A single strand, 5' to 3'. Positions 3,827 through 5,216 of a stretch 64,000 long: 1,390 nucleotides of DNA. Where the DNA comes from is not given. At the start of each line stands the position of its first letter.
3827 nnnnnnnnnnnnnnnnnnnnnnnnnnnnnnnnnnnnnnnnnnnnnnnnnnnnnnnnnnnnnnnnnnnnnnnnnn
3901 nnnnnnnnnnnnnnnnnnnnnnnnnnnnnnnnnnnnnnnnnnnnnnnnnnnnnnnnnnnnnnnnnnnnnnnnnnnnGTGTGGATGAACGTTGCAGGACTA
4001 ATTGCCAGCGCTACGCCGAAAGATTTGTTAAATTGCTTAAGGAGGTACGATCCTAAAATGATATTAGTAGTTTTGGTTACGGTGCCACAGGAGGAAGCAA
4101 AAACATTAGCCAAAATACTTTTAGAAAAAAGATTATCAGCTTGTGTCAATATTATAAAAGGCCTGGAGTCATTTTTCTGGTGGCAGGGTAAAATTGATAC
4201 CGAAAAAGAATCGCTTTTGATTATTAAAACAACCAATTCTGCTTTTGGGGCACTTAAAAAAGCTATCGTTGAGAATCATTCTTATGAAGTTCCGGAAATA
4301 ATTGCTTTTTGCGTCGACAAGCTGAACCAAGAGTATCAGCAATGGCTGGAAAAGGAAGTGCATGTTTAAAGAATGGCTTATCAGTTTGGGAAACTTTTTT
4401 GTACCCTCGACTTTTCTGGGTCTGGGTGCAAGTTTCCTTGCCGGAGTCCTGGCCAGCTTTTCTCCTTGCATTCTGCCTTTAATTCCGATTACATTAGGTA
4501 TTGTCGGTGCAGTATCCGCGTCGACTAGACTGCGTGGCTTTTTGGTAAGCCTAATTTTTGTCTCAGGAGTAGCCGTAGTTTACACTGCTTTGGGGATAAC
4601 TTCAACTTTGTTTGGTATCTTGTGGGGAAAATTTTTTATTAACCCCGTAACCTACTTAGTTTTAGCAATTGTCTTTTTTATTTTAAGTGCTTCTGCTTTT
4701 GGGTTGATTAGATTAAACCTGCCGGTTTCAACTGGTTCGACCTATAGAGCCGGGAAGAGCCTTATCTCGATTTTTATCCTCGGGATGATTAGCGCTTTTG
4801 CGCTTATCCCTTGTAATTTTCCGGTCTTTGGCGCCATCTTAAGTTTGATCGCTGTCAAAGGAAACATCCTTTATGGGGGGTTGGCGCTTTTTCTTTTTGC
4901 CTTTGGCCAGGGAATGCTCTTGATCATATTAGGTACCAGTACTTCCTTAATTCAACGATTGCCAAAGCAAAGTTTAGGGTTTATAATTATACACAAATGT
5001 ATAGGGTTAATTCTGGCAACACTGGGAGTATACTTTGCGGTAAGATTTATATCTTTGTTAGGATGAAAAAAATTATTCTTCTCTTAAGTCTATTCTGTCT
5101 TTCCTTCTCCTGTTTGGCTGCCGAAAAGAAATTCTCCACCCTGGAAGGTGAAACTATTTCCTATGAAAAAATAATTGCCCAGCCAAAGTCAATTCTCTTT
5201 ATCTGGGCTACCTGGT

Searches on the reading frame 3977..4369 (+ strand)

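Call 4: search_protein_families(library=pfam, proteins=[window:3977-4369:+], max_evalue=0.1)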
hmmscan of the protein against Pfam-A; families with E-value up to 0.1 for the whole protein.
window:3977-4369:+ (130 aa): 2 families
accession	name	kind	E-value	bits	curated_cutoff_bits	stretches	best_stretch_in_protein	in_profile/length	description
PF03091.20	CutA1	-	3.9e-34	116.8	22.4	1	31-126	2-98/99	CutA1 divalent ion tolerance protein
PF25441.1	Hexapep_UGP3_C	-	0.013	15.7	27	1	67-122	80-134/166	UGP3-like, C-terminal hexapeptide repeats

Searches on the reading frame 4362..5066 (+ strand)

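Call 4: search_protein_families(library=pfam, proteins=[window:4362-5066:+], max_evalue=0.1)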
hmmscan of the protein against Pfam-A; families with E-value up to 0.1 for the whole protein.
window:4362-5066:+ (234 aa): 1 family
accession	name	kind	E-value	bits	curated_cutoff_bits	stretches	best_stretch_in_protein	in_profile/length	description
PF02683.22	DsbD_TM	-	3.6e-33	115.1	27.1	1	21-228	5-217/219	Cytochrome C biogenesis protein transmembrane domain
